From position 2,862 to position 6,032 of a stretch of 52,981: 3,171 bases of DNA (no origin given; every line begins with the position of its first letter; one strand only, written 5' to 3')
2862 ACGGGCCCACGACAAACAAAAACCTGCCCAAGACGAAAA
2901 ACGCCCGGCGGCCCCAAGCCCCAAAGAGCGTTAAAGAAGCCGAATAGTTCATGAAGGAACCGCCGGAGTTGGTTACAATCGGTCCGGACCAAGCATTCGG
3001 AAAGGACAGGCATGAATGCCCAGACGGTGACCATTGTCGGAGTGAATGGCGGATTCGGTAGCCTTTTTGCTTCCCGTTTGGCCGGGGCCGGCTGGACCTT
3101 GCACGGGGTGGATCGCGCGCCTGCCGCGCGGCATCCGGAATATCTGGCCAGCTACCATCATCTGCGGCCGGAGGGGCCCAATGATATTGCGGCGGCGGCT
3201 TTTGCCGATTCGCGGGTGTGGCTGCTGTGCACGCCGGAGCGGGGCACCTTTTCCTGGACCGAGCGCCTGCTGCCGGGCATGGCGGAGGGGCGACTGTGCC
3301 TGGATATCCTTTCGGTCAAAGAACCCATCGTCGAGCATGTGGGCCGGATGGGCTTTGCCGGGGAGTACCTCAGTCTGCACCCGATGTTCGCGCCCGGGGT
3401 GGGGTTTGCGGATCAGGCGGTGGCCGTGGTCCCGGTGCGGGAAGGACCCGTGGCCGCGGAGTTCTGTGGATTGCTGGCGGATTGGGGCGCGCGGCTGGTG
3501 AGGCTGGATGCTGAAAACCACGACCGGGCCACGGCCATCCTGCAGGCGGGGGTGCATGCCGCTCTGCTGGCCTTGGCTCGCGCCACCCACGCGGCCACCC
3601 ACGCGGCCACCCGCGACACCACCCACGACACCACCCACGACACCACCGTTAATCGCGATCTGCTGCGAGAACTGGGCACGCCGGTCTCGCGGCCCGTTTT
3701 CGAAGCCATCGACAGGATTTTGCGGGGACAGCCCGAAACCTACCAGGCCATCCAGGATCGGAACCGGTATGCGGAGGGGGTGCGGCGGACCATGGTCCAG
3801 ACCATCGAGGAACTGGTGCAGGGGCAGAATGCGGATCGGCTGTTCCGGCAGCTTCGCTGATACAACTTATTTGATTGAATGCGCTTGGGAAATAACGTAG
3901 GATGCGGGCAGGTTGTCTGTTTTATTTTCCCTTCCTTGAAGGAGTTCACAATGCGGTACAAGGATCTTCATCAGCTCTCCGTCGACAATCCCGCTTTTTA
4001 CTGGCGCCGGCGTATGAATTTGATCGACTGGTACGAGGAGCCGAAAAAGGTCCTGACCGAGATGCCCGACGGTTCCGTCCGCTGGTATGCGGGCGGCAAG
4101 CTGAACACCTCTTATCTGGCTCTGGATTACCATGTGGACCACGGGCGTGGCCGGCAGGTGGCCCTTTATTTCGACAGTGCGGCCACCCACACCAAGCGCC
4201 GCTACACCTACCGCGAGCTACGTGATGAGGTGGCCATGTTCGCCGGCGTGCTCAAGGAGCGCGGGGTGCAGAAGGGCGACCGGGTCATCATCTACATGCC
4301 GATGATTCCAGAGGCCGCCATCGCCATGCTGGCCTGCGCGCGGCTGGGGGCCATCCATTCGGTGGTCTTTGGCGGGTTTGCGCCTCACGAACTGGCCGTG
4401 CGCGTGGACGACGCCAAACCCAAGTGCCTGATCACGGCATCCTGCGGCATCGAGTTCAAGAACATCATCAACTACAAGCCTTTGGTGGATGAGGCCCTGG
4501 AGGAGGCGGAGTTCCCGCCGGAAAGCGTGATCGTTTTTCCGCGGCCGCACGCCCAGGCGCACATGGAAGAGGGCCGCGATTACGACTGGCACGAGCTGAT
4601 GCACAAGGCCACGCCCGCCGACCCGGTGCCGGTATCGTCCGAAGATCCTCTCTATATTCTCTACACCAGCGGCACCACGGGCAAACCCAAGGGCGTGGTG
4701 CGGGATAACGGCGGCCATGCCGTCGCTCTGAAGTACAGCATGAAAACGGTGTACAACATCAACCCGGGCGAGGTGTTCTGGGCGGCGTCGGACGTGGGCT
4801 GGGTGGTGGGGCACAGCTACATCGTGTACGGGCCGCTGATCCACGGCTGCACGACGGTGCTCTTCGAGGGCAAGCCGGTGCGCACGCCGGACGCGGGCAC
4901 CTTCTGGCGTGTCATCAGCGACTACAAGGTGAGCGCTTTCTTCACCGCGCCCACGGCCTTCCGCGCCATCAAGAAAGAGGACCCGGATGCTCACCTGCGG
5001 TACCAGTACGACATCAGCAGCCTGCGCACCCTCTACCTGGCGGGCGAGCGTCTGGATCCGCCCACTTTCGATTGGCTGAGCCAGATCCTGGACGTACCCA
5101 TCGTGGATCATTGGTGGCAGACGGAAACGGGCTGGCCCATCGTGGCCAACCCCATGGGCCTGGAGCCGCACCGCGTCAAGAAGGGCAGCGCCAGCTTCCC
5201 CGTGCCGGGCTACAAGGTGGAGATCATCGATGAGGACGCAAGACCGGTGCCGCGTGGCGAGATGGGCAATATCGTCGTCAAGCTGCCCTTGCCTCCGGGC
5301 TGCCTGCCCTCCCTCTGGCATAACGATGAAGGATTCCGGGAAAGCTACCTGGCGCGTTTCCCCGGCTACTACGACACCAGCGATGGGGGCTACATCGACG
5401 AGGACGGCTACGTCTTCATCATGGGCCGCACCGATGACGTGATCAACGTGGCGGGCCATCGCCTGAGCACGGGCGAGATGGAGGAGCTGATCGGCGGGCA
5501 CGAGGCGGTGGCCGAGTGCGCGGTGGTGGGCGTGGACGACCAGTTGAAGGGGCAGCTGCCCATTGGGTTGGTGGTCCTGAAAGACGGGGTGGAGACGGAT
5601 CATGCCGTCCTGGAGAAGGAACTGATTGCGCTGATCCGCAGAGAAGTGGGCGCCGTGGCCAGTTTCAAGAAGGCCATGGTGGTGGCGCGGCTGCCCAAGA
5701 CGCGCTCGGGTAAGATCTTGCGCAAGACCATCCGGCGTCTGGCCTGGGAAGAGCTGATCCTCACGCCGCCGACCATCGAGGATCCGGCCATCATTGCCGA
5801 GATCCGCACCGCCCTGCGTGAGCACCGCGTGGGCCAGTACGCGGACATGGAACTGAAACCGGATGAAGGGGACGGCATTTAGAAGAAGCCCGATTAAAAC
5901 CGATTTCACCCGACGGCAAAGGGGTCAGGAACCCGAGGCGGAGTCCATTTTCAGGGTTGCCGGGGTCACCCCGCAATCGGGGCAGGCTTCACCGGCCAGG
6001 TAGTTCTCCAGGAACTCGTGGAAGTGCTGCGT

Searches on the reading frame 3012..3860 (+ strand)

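Call 7: search_protein_families(library=pfam, proteins=[window:3012-3860:+], max_evalue=0.01)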
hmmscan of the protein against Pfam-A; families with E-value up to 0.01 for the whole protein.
window:3012-3860:+ (282 aa): 3 families
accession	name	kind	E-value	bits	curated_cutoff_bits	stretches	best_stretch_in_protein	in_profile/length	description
PF02153.23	PDH_N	-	5.3e-06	26.5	26.5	1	51-130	32-112/154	Prephenate dehydrogenase, nucleotide-binding domain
PF20463.3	PDH_C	-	8.2e-05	23.3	22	1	166-281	1-100/102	Prephenate dehydrogenase, dimerization domain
PF01370.27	Epimerase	-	0.0039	17.1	20.9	0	6-46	1-41/240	NAD dependent epimerase/dehydratase family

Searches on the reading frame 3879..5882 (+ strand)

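Call 7: search_protein_families(library=pfam, proteins=[window:3879-5882:+], max_evalue=0.01)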
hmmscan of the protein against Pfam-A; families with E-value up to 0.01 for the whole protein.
window:3879-5882:+ (667 aa): 3 families
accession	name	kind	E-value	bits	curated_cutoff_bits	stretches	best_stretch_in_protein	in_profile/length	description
PF00501.34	AMP-binding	-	5.4e-83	279.4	29.9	1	93-468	11-375/384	AMP-binding enzyme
PF13193.12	AMP-binding_C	-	1.4e-24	87.2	24.5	1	533-612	1-76/76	AMP-binding enzyme C-terminal domain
PF16177.11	ACAS_N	-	2.5e-13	50.1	27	1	27-80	1-54/55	Acetyl-coenzyme A synthetase N-terminus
